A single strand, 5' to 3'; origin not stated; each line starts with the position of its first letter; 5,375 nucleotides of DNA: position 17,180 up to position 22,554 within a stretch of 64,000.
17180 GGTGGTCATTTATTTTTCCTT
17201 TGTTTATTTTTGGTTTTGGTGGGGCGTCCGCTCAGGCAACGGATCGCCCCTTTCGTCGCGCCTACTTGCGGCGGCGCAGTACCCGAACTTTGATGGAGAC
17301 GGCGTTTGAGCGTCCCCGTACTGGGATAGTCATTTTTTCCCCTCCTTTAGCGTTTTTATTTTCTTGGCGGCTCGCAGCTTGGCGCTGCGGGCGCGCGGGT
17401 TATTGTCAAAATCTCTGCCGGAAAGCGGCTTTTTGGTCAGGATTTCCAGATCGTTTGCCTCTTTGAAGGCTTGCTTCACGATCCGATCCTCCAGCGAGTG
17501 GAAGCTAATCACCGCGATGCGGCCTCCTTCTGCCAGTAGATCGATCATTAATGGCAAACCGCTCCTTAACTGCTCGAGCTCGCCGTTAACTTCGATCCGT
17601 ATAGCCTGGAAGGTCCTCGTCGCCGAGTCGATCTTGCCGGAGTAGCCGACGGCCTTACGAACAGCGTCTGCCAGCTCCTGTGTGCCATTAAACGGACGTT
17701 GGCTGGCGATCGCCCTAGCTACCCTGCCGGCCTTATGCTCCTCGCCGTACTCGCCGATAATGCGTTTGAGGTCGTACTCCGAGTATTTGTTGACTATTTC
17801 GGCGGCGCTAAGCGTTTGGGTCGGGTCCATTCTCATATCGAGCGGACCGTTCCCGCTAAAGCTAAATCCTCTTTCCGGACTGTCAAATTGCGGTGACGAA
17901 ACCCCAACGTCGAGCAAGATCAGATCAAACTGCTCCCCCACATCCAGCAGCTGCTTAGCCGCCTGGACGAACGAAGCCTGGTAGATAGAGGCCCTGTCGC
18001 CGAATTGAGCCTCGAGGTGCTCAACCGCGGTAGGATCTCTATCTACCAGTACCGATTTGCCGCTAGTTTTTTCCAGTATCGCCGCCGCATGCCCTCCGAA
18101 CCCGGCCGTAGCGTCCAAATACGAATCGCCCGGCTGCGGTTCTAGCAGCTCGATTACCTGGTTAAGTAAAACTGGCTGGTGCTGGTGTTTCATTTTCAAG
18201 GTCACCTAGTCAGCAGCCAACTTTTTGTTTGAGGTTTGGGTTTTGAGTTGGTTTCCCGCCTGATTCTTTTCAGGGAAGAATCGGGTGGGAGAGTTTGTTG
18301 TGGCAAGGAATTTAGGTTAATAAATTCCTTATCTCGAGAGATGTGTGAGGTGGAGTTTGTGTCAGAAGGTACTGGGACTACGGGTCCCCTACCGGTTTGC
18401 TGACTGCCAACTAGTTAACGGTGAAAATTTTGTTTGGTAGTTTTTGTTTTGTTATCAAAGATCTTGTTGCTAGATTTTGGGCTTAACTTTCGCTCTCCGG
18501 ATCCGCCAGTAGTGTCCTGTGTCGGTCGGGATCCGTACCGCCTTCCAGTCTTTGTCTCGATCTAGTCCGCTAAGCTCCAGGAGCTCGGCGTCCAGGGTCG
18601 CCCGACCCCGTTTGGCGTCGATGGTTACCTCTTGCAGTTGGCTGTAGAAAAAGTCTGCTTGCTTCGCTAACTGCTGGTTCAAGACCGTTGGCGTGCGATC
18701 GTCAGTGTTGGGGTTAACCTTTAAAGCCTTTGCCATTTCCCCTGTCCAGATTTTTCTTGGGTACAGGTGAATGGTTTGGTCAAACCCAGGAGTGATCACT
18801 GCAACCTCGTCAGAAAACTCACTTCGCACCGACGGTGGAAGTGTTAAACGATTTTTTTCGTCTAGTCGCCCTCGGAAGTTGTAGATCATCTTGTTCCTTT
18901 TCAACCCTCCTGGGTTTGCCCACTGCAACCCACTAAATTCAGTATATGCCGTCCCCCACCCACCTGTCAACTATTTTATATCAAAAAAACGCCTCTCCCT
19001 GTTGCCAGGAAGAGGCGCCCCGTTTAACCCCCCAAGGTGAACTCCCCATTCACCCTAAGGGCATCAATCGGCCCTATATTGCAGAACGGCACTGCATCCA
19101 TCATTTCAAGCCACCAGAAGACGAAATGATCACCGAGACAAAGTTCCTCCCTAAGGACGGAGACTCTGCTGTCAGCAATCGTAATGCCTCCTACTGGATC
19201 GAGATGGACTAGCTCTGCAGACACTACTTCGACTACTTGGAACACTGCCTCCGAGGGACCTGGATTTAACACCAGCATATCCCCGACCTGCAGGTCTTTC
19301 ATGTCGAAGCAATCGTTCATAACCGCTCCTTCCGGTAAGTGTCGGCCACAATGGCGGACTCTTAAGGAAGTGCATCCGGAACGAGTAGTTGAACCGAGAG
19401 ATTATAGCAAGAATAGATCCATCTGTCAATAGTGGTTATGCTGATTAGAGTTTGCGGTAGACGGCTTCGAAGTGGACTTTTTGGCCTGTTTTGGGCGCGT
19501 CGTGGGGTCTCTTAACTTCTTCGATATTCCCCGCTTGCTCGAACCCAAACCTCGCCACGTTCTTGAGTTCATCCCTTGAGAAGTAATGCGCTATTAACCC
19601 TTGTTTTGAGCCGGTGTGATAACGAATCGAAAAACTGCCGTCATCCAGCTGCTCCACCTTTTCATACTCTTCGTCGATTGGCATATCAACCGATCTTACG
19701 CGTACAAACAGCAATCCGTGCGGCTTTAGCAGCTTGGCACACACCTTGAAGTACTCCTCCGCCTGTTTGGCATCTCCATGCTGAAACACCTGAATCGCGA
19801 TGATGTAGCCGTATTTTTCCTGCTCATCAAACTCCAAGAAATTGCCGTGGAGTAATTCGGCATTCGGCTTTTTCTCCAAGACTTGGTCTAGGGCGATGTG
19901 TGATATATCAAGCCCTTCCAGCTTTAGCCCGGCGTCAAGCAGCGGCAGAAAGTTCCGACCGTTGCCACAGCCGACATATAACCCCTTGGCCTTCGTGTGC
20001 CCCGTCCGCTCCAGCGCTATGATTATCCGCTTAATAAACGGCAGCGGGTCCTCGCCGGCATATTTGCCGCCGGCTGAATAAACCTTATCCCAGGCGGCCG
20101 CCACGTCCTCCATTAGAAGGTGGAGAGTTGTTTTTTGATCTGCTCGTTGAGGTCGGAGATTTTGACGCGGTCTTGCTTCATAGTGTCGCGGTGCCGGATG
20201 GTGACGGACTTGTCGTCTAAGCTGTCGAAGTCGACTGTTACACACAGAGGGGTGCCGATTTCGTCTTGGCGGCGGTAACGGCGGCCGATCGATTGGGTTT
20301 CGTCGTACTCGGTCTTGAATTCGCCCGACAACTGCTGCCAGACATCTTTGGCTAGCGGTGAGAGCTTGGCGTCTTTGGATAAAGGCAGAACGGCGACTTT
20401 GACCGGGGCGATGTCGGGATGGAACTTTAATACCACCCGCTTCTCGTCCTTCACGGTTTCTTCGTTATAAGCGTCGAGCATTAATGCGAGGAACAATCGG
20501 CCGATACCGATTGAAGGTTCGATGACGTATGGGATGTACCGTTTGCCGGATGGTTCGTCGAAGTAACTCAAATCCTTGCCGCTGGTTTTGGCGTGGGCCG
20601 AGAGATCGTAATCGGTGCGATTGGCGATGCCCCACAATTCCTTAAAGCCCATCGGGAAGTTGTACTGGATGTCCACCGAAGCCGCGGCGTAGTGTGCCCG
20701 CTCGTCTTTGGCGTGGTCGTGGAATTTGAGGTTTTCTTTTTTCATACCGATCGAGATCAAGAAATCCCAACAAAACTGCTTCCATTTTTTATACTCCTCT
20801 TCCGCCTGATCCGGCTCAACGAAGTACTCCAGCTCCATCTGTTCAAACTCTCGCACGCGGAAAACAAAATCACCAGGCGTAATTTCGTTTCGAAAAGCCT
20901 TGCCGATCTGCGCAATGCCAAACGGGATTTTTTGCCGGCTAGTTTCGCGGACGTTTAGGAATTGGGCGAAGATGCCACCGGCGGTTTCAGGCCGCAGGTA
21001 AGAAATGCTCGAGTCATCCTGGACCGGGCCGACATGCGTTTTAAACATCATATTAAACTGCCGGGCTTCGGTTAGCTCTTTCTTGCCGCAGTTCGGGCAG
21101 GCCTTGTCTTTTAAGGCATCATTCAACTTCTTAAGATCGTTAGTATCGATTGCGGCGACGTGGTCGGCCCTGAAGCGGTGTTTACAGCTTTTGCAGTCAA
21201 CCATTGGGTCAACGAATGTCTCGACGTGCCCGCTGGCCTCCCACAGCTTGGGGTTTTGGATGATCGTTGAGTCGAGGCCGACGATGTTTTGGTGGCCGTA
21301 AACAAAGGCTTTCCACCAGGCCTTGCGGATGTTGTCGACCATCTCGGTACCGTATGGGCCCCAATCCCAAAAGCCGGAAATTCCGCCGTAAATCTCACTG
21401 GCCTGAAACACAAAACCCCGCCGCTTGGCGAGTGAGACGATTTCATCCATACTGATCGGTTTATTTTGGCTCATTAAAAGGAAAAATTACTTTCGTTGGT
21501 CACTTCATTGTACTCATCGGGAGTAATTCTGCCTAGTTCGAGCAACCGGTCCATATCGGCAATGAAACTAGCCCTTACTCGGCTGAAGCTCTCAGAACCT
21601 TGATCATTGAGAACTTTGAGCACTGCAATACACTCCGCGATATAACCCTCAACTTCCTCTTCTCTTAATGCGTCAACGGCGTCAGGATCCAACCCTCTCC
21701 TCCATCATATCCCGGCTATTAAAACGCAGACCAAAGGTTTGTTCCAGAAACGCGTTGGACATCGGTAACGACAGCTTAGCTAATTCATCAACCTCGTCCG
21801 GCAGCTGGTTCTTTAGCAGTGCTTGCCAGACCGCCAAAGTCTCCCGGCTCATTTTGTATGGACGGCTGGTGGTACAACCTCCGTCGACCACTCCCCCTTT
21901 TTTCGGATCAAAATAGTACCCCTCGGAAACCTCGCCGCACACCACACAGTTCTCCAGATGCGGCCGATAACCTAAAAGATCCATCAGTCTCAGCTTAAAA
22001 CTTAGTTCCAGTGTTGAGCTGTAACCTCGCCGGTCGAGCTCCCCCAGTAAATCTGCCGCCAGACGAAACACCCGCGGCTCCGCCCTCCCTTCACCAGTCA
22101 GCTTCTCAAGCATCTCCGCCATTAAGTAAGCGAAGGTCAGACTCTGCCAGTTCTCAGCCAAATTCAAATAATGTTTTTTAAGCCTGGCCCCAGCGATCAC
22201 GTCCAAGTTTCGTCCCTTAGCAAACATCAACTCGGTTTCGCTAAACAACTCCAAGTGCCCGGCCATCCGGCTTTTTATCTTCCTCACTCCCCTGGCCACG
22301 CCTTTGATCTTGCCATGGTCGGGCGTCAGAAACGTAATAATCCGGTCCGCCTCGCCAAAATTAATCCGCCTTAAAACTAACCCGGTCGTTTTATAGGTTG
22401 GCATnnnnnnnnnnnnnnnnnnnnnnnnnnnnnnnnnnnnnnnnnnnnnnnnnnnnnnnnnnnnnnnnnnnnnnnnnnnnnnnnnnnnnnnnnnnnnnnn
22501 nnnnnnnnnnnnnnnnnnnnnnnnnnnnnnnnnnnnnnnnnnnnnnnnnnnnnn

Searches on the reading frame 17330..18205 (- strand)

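Call 88: search_protein_families(library=pfam, proteins=[window:17330-18205:-], max_evalue=0.00001)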
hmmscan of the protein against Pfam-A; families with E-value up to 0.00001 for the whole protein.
window:17330-18205:- (291 aa): 1 family
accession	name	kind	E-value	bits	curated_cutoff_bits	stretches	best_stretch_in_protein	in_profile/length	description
PF01795.25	Methyltransf_5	-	1.7e-88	297.5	27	1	7-283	2-309/309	MraW methylase family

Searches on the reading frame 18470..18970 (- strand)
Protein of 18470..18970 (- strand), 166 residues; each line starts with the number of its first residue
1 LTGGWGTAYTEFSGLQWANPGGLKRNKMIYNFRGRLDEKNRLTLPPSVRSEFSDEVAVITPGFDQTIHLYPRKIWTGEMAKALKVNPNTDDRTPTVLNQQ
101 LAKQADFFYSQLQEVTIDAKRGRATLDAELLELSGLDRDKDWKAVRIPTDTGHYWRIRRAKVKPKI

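Call 88: search_protein_families(library=pfam, proteins=[window:18470-18970:-], max_evalue=0.00001)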
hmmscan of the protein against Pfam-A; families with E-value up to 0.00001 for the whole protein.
window:18470-18970:- (166 aa): 1 family
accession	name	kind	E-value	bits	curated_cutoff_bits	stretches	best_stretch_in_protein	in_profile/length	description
PF02381.23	MraZ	-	1.1e-08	35.4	23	1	36-82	10-56/72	MraZ protein, putative antitoxin-like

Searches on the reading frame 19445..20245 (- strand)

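Call 88: search_protein_families(library=pfam, proteins=[window:19445-20245:-], max_evalue=0.00001)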
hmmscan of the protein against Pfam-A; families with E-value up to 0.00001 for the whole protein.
window:19445-20245:- (266 aa): 4 families
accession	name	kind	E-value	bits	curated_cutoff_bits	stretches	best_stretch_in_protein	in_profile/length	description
PF13649.12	Methyltransf_25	-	1.5e-11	45.3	27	1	90-177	3-97/97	Methyltransferase domain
PF08242.18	Methyltransf_12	-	3.6e-11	44.1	30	1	90-179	2-98/98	Methyltransferase domain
PF13489.12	Methyltransf_23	-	2.2e-10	41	27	1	80-232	18-156/164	Methyltransferase domain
PF08241.18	Methyltransf_11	-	5e-10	40.3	21.2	1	89-181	1-95/95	Methyltransferase domain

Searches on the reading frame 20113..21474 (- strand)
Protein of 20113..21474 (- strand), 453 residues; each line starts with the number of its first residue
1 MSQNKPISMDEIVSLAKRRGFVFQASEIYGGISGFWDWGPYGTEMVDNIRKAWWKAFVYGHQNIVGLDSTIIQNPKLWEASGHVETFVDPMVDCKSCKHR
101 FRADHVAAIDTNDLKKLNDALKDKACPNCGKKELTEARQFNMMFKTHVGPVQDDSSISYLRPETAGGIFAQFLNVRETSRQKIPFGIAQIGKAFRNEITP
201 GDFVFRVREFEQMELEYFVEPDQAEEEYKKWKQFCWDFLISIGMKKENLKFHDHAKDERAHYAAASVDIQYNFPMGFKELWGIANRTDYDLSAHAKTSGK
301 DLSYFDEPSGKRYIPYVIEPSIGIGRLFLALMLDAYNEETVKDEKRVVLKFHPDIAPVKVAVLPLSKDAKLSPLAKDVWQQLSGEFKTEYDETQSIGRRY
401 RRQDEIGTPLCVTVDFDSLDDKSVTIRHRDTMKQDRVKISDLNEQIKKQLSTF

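Call 88: search_protein_families(library=pfam, proteins=[window:20113-21474:-], max_evalue=0.00001)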
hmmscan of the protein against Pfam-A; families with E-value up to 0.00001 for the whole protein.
window:20113-21474:- (453 aa): 2 families
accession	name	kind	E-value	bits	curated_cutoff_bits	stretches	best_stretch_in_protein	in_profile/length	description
PF03129.25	HGTP_anticodon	-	2e-21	76.4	21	1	359-448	1-93/94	Anticodon binding domain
PF00587.30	tRNA-synt_2b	-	5.2e-12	46.6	29.3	1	156-331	9-175/179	tRNA synthetase class II core domain (G, H, P, S and T)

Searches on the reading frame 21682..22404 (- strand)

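Call 88: search_protein_families(library=pfam, proteins=[window:21682-22404:-], max_evalue=0.00001)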
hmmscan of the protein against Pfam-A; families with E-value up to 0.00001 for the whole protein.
window:21682-22404:- (240 aa): 2 families
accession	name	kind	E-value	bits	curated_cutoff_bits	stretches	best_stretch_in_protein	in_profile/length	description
PF11967.14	RecO_N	-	9.6e-23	80.5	27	1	1-77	1-78/80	Recombination protein O N terminal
PF02565.21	RecO_C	-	7.8e-22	78.1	22.1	1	85-230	3-155/157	Recombination protein O C terminal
